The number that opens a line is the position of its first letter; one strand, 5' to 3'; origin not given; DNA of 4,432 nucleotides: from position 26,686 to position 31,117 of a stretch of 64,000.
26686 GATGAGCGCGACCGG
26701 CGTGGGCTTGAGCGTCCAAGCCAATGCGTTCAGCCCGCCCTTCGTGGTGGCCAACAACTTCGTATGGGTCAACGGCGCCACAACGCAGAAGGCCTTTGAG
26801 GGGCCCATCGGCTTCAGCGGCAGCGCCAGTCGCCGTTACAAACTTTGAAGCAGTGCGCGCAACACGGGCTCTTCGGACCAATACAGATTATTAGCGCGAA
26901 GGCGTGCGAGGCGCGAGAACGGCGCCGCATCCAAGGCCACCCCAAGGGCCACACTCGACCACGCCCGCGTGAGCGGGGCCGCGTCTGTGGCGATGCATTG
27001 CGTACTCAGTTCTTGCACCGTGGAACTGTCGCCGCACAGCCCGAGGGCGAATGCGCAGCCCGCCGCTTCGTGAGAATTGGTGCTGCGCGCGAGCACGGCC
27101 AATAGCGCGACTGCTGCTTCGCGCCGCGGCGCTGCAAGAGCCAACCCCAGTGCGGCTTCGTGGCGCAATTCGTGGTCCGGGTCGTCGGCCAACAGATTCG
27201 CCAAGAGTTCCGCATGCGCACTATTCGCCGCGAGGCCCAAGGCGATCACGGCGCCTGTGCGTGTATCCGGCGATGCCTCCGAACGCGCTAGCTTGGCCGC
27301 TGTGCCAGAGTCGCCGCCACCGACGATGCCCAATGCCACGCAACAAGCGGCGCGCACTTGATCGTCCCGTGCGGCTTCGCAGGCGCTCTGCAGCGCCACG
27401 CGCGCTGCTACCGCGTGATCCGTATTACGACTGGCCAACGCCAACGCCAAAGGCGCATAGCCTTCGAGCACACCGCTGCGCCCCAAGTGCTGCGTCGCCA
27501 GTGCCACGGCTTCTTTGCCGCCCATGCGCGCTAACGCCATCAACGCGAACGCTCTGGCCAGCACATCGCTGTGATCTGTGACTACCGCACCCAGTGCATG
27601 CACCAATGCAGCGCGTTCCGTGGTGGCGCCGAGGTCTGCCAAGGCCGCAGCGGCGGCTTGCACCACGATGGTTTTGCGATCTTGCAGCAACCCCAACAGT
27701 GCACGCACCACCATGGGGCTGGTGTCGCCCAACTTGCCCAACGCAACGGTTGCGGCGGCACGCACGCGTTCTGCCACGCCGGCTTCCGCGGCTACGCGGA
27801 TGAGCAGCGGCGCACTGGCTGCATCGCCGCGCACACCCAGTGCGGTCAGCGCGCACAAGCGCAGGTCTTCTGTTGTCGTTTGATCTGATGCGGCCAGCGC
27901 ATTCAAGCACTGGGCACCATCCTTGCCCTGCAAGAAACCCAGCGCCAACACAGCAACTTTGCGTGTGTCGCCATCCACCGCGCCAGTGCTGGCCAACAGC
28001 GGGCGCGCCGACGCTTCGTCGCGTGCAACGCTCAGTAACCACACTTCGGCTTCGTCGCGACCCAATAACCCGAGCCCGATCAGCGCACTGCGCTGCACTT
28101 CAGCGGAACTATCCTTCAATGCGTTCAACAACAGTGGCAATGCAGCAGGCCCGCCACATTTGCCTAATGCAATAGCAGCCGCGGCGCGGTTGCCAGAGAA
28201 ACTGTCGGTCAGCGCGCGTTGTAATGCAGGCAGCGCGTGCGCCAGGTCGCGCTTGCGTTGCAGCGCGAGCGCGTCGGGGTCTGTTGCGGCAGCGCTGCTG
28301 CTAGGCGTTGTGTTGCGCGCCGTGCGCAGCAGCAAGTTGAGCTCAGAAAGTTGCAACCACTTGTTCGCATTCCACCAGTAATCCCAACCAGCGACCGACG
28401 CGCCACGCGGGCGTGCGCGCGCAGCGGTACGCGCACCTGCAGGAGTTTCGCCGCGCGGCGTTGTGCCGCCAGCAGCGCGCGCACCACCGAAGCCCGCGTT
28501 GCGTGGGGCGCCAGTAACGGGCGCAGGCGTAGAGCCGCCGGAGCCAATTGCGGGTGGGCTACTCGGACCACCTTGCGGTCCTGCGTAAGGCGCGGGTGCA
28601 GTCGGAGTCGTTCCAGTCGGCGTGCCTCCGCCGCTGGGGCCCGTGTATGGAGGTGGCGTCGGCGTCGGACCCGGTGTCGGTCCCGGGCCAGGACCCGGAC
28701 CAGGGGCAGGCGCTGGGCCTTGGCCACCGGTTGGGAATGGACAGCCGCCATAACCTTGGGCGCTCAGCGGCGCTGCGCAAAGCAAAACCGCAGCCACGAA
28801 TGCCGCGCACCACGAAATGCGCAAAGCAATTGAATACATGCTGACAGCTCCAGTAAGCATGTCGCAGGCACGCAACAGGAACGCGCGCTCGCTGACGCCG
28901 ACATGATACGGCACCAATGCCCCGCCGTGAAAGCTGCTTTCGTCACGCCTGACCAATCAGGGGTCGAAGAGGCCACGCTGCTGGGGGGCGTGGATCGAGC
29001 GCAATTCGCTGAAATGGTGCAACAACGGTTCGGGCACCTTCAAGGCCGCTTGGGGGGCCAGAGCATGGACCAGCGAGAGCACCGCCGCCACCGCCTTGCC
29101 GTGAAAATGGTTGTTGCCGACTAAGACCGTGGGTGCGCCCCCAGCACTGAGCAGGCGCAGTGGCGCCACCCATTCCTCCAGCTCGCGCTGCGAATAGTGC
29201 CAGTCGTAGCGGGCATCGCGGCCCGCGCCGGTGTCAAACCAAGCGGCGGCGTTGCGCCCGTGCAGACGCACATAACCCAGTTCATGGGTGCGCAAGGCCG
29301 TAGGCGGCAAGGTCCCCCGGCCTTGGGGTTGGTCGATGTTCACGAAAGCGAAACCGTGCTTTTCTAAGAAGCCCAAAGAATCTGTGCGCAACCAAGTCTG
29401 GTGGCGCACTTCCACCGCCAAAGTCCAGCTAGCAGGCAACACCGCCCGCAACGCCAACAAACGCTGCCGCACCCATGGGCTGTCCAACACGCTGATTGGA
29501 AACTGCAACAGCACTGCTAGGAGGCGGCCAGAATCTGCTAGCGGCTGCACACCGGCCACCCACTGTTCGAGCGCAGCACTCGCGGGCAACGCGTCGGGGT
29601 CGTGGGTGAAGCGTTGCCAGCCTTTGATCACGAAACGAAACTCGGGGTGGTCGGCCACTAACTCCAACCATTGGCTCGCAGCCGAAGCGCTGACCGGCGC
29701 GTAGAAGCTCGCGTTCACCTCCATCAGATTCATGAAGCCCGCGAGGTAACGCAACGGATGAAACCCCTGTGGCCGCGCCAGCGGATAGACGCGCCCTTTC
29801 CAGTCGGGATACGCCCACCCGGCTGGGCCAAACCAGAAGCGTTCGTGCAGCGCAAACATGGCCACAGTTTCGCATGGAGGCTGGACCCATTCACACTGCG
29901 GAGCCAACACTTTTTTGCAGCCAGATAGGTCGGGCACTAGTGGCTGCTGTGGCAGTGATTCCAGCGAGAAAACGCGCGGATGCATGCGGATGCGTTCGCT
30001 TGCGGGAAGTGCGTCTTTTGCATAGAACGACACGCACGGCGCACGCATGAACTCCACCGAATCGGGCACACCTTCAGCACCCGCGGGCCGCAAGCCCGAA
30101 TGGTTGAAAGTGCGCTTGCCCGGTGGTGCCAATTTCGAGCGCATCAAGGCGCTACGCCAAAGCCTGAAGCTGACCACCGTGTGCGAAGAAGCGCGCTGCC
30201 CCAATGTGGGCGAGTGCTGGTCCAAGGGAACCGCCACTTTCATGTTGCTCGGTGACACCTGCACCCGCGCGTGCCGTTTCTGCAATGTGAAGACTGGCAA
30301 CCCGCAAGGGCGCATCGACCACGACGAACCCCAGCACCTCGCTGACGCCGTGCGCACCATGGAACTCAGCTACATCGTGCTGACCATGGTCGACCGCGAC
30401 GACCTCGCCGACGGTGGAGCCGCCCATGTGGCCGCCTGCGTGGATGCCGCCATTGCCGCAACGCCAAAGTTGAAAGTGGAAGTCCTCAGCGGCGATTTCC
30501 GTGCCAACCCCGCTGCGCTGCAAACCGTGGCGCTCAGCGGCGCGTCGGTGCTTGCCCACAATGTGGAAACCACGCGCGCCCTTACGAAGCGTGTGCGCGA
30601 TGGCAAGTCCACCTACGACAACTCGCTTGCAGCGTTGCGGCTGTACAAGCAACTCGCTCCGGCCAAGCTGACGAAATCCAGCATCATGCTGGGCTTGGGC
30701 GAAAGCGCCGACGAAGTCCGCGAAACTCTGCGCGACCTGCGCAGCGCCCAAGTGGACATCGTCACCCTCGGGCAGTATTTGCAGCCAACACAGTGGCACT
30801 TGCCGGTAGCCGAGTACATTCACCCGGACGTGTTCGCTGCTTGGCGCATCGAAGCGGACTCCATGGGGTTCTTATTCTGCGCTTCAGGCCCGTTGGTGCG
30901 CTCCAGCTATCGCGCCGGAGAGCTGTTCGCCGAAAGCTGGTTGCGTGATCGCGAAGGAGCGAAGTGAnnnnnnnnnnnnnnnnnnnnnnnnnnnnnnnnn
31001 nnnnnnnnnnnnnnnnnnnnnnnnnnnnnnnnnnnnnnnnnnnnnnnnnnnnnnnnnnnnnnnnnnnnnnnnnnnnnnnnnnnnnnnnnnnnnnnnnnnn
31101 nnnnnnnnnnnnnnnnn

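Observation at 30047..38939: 2-oxoacid dehydrogenase operon with two E1-alpha paralogs (E1a-E1b-E2-E1a'-E3) bracketed by lipA and lipB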

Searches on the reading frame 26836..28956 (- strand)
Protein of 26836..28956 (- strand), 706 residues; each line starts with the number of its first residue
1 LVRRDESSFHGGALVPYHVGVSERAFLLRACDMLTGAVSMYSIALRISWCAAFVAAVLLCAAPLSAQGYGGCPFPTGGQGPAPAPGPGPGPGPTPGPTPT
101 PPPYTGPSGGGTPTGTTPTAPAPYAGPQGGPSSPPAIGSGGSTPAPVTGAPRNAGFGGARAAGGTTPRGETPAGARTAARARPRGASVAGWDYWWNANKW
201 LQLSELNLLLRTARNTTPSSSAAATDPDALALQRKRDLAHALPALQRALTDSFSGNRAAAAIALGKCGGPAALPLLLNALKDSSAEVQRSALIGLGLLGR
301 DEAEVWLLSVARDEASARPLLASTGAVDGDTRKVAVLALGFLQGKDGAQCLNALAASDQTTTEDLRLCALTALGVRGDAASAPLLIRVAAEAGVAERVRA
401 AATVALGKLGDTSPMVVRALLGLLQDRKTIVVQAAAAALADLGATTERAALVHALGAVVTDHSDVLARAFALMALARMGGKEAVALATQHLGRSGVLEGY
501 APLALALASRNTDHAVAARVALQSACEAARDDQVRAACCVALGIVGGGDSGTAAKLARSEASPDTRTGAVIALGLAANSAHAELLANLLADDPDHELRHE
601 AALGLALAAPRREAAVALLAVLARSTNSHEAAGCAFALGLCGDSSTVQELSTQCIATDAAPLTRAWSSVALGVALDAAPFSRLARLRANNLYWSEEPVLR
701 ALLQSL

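Call 34: search_protein_families(library=pfam, proteins=[window:26836-28956:-], max_evalue=0.1)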
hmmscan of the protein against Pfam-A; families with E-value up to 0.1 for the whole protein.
window:26836-28956:- (706 aa): 6 families
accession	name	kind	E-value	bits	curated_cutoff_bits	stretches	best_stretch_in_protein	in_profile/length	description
PF13646.12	HEAT_2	-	3.6e-29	101.3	27.7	6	237-286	28-77/88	HEAT repeats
PF02985.28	HEAT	-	1.5e-05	25.2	23.5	1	273-298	2-27/31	HEAT repeat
PF03130.22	HEAT_PBS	-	2.9e-05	24.6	20.9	1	257-282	2-27/27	PBS lyase HEAT-like repeat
PF12717.13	Cnd1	-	0.043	14.3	26.4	0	398-449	37-92/162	non-SMC mitotic condensation complex subunit 1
PF13513.12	HEAT_EZ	-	0.05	14.6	27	1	270-297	27-54/55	HEAT-like repeat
PF25786.1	HEAT_GCN1_C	-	0.067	13.6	27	0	272-300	68-96/151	GCN1-like, C-terminal HEAT repeats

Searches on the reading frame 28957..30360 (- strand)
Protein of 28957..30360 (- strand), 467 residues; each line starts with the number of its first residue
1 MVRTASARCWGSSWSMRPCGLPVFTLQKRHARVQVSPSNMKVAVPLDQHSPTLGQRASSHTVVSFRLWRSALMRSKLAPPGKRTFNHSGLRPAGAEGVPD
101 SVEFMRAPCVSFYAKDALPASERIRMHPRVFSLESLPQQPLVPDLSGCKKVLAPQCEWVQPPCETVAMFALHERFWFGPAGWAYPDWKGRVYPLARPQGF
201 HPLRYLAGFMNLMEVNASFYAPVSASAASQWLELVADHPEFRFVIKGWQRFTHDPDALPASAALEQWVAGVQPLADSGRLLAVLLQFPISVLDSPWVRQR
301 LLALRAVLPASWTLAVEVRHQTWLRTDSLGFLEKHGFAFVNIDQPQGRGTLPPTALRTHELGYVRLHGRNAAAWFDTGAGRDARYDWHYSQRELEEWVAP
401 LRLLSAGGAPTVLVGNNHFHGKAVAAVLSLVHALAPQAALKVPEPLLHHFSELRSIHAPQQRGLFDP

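Call 34: search_protein_families(library=pfam, proteins=[window:28957-30360:-], max_evalue=0.1)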
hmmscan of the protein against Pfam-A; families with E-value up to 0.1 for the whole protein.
window:28957-30360:- (467 aa): 1 family
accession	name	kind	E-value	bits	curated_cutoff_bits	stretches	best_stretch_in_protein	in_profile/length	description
PF01904.24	DUF72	-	2e-43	149.4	25.3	1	192-430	1-214/217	Protein of unknown function DUF72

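Call 40: search_protein_families(library=ncbifam, proteins=[window:28957-30360:-])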
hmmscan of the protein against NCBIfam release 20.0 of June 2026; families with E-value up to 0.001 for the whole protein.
window:28957-30360:- (467 aa): 1 family
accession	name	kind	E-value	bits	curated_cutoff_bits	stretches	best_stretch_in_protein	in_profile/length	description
NF007637.0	PRK10302.1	equivalog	3.2e-08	33.2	412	1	197-324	16-137/272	hypothetical protein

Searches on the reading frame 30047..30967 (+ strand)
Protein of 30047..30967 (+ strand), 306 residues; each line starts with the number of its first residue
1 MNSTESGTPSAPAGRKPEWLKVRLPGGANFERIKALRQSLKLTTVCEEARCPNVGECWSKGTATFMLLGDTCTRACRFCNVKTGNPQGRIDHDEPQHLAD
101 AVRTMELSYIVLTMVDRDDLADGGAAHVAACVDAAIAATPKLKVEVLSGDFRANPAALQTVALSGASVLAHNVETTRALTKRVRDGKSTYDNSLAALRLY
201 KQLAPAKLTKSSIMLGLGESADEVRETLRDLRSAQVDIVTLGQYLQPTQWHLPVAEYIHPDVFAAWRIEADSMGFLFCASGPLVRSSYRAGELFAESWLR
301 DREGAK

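Call 3: search_protein_families(library=pfam, proteins=[window:30047-30967:+])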
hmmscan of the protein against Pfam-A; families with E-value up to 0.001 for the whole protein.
window:30047-30967:+ (306 aa): 2 families
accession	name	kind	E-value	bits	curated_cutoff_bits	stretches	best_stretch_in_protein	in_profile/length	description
PF04055.27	Radical_SAM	-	4.7e-19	69.6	29.5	1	68-231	3-166/166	Radical SAM superfamily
PF16881.10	LIAS_N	-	1.1e-11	45.5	27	1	14-51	59-96/96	N-terminal domain of lipoyl synthase of Radical_SAM family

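Call 4: search_protein_families(library=ncbifam, proteins=[window:30047-30967:+])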
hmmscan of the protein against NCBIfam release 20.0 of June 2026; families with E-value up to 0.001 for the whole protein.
window:30047-30967:+ (306 aa): 6 families
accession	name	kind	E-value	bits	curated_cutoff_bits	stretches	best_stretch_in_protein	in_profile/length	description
TIGR00510.1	lipA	equivalog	1.1e-114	382.8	310.25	1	13-300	14-300/302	lipoyl synthase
NF004019.1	PRK05481.1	subfamily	2e-112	375.2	203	1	16-297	1-280/286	lipoyl synthase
NF009544.0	PRK12928.1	subfamily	1.7e-107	359.1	210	1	8-294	12-297/300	lipoyl synthase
NF053790.1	LplA_LipA_fuse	exception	5.4e-97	325.8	800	1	12-291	329-604/606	bifunctional lipoate--protein ligase/lipoyl synthase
TIGR03910.1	pyrrolys_PylB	equivalog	1.1e-06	27.8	348.2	1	64-245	58-239/347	methylornithine synthase PylB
NF053743.1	LipS2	equivalog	0.00032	20.2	270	0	62-238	23-197/292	LipS2 family lipoyl synthase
